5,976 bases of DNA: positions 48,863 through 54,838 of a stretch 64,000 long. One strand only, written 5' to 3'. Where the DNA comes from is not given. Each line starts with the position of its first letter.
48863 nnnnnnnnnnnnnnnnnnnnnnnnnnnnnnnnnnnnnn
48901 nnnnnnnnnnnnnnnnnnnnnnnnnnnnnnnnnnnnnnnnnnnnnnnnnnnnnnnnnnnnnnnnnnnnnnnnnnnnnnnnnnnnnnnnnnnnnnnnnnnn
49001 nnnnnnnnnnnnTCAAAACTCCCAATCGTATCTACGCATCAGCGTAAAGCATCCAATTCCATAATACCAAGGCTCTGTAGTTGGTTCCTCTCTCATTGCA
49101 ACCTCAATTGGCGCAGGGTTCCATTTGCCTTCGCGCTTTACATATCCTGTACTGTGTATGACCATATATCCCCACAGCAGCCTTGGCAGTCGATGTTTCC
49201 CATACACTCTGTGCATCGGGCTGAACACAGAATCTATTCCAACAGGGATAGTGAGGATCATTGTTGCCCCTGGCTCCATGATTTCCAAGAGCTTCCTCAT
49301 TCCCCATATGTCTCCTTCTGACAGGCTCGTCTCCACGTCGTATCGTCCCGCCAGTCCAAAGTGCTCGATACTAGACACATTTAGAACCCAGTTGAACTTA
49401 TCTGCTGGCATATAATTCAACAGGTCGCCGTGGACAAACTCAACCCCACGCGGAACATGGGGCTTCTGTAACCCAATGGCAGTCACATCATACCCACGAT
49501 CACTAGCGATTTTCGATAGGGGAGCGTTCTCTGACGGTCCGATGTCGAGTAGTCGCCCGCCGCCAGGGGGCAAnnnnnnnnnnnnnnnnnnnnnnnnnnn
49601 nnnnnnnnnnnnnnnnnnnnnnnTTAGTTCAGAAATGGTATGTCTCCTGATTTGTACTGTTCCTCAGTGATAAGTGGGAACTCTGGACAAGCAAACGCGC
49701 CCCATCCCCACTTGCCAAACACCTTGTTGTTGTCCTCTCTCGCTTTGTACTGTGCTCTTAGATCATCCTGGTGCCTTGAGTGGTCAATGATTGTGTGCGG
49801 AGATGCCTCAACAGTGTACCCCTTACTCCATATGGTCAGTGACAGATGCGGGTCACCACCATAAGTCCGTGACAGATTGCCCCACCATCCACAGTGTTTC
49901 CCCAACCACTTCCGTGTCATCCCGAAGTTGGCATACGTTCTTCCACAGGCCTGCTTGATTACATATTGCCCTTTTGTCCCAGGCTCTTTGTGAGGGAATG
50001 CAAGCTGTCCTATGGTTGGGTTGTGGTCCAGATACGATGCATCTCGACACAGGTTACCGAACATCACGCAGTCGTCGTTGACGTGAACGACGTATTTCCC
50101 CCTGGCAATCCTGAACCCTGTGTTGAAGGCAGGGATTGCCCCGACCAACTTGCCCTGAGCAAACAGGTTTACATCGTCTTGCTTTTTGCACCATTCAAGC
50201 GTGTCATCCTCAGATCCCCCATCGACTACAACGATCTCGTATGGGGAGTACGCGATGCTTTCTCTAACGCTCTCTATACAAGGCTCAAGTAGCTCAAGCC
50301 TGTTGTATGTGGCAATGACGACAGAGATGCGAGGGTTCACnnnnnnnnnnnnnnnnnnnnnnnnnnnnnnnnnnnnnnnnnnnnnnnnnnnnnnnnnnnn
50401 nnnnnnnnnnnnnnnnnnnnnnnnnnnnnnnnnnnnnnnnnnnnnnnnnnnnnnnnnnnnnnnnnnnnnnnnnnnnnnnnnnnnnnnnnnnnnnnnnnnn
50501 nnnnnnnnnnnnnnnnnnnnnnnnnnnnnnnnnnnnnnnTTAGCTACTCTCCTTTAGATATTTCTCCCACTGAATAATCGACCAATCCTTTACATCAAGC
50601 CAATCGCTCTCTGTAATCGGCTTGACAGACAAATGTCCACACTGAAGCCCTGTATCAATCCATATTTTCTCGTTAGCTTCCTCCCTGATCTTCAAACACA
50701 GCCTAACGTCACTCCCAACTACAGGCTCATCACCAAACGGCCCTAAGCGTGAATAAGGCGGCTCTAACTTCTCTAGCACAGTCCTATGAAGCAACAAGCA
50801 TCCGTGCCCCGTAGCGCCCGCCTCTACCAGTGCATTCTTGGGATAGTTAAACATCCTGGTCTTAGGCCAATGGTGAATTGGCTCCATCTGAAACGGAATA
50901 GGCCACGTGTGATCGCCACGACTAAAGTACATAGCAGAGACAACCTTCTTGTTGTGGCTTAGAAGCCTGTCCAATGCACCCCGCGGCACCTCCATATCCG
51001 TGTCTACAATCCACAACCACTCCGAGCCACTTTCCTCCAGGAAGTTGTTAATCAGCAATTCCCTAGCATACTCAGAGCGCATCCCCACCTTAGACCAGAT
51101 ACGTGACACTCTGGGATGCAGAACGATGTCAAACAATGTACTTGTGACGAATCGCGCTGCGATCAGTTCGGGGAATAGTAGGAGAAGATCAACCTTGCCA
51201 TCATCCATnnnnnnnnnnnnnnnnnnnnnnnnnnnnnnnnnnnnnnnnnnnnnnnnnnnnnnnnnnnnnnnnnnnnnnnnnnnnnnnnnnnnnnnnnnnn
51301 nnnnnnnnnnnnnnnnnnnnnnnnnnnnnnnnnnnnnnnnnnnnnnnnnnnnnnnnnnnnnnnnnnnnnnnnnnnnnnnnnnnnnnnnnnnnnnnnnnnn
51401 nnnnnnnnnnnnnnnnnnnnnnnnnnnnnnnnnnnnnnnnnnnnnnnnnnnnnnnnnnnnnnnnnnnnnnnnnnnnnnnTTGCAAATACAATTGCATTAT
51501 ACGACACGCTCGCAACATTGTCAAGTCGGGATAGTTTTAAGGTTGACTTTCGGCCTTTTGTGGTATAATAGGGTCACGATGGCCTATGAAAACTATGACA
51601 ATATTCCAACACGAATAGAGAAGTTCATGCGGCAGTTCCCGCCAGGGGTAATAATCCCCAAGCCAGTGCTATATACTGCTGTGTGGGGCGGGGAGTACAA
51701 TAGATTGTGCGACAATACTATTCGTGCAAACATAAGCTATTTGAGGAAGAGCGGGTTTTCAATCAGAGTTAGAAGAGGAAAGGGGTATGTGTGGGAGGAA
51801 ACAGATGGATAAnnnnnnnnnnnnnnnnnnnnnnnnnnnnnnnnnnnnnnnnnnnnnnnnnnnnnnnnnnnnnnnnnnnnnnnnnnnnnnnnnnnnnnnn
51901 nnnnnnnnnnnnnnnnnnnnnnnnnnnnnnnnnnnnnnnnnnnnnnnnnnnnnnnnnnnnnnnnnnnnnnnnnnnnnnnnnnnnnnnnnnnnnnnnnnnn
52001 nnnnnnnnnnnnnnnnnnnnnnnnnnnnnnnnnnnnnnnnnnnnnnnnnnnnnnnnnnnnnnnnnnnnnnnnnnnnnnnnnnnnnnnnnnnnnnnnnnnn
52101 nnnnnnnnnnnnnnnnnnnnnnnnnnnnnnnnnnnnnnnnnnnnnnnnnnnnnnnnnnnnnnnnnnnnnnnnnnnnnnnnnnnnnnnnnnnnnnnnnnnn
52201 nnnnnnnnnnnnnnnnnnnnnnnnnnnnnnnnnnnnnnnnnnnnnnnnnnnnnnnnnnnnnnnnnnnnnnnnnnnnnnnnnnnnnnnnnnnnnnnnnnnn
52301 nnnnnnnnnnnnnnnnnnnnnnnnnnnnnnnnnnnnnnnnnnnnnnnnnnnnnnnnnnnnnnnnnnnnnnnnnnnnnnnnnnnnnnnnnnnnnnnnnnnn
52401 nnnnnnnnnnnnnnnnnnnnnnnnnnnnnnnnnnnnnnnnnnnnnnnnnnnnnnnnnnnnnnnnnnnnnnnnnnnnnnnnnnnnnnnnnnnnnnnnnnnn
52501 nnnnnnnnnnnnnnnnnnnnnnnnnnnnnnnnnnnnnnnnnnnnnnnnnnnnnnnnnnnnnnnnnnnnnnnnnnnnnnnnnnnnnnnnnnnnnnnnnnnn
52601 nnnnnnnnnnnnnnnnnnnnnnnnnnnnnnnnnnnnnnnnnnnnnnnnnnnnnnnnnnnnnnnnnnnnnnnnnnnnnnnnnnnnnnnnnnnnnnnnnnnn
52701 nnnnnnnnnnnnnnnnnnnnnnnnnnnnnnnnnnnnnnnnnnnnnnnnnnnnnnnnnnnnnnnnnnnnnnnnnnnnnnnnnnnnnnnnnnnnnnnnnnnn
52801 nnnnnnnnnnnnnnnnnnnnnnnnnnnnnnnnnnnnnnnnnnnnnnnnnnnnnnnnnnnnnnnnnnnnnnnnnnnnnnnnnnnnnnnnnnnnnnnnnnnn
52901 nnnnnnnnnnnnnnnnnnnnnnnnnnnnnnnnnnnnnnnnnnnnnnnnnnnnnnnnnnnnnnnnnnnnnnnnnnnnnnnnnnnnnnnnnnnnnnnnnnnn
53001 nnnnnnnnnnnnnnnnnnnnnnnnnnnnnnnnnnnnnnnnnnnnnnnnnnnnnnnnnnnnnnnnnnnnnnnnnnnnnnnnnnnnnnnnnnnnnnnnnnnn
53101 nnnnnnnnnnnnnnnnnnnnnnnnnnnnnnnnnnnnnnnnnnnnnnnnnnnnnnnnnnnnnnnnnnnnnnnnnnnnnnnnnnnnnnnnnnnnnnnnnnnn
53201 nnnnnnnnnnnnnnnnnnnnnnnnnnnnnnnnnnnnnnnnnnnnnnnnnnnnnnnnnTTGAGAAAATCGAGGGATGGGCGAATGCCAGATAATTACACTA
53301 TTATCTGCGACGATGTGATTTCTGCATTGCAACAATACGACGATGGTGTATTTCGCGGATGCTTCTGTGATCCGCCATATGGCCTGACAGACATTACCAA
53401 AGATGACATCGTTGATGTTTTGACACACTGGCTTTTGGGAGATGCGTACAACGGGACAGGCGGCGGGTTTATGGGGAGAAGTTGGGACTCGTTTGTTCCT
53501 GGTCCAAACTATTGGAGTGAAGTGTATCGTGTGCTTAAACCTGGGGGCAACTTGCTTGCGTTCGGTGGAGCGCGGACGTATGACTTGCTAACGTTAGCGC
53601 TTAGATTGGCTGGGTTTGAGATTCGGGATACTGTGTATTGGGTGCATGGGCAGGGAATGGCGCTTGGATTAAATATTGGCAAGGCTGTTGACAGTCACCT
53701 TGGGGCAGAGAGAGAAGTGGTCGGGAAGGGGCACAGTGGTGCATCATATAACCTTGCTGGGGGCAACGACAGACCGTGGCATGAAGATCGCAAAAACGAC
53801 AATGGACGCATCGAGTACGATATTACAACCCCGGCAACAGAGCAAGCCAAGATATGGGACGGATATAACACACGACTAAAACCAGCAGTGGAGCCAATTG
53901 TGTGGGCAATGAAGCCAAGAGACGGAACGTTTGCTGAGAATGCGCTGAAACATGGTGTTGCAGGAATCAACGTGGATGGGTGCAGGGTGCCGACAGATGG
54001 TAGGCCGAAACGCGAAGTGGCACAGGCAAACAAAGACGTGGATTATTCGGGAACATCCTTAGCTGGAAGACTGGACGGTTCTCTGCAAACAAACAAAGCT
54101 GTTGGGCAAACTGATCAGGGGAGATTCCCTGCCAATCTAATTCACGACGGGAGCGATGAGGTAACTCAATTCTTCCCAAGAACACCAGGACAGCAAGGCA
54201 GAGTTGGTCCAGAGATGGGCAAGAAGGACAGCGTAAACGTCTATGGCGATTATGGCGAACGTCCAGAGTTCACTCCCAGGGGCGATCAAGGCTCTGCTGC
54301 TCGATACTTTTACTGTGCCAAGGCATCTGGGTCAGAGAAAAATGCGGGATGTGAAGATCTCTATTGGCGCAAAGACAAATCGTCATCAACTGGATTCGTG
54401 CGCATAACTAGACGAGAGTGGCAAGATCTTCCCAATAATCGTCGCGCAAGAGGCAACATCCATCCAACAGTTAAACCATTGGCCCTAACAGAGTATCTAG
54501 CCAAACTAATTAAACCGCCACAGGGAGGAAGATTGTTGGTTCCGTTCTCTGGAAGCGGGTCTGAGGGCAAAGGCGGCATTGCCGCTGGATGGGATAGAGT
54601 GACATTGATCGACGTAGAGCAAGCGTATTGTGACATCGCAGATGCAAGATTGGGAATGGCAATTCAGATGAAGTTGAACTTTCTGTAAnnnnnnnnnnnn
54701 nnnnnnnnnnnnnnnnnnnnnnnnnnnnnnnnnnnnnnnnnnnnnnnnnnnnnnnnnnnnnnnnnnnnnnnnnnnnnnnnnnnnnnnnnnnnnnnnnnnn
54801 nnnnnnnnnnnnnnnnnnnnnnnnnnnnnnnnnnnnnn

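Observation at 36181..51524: ~15-kb phage-encoded glycan synthesis and modification island (glycosyltransferases, epimerases, methyltransferases, sulfotransferase)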

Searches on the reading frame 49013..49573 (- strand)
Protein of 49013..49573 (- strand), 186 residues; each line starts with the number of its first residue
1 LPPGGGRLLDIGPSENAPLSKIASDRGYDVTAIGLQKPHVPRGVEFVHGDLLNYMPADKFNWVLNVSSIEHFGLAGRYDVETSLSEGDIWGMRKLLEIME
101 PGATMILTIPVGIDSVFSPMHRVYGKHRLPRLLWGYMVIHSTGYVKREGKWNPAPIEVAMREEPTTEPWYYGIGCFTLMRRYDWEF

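Call 5: search_protein_families(library=pfam, max_evalue=0.01, proteins=[window:49013-49573:-])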
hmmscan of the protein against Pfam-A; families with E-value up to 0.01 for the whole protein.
window:49013-49573:- (186 aa): 1 family
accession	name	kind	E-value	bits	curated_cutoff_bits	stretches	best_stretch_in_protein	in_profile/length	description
PF03269.20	DUF268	-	1.4e-13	51.5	25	1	57-141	60-142/176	Caenorhabditis protein of unknown function, DUF268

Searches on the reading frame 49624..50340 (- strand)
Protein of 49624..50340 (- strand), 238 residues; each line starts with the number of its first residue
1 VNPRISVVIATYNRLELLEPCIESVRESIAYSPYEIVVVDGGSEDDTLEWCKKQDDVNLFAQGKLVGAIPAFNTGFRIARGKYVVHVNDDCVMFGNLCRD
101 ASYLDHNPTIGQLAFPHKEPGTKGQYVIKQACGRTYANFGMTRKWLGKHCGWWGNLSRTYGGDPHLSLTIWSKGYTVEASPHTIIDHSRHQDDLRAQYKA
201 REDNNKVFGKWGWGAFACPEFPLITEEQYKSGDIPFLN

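Call 5: search_protein_families(library=pfam, max_evalue=0.01, proteins=[window:49624-50340:-])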
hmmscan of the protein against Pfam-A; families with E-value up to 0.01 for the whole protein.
window:49624-50340:- (238 aa): 2 families
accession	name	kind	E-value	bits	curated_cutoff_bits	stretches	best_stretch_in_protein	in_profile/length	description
PF00535.33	Glycos_transf_2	-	2.3e-22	80.2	23.3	1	6-106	1-105/168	Glycosyl transferase family 2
PF13641.12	Glyco_tranf_2_3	-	2.3e-07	31.5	27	1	3-93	1-99/230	Glycosyltransferase like family 2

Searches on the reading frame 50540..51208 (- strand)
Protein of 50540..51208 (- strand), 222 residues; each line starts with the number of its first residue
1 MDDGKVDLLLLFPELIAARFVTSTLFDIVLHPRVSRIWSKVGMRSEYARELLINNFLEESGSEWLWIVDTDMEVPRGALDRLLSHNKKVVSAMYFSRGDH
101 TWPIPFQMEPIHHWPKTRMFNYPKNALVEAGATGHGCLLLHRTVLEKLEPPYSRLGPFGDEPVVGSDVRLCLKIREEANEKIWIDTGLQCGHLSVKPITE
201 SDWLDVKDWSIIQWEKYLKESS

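Call 5: search_protein_families(library=pfam, max_evalue=0.01, proteins=[window:50540-51208:-])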
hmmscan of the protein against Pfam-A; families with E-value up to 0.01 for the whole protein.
window:50540-51208:- (222 aa): 1 family
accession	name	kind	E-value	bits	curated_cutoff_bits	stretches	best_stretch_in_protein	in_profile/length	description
PF00535.33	Glycos_transf_2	-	0.0018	18.6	23.3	1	53-148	70-167/168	Glycosyl transferase family 2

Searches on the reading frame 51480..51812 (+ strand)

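Call 107: search_protein_families(library=pfam, max_evalue=0.001, proteins=[window:51480-51812:+])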
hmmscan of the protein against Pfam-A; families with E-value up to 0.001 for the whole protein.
window:51480-51812:+ (110 aa): 1 family
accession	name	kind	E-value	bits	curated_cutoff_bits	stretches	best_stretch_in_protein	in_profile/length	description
PF00486.34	Trans_reg_C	-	0.00023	21.6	26.2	1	55-103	21-75/77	Transcriptional regulatory protein, C terminal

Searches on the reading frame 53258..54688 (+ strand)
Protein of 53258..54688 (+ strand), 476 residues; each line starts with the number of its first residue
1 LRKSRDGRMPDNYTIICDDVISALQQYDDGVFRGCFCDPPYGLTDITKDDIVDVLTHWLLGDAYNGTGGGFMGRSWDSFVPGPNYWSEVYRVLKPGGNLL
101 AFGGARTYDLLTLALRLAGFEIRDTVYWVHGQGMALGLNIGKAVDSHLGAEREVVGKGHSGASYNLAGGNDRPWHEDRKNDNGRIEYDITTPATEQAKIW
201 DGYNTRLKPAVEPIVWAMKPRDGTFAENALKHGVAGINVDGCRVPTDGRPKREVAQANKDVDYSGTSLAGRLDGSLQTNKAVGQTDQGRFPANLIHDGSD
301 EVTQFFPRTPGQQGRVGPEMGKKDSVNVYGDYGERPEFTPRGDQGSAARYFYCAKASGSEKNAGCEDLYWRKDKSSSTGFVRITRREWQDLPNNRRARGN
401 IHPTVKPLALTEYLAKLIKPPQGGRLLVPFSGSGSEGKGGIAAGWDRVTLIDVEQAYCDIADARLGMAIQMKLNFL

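Call 9: search_protein_families(library=phrogs, max_evalue=0.001, proteins=[window:53258-54688:+])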
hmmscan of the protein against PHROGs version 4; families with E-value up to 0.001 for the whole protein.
window:53258-54688:+ (476 aa): 7 families
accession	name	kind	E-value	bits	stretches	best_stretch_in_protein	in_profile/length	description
phrog_67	-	other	7.5e-33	115.5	1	10-470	121-348/743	DNA methyltransferase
phrog_23148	-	unknown function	7e-14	53.2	1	381-468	61-149/165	-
phrog_3008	-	other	1.3e-10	42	1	217-470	3-216/244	DNA methyltransferase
phrog_498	-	other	1.2e-09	38.3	1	381-467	337-422/633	DNA methyltransferase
phrog_6025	-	other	2.2e-09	38.2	1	85-208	65-189/192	DNA methyltransferase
phrog_18293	-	other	0.00063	20.7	1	395-468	39-110/119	methyltransferase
phrog_12862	-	unknown function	0.00082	20.3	0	19-58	9-48/149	-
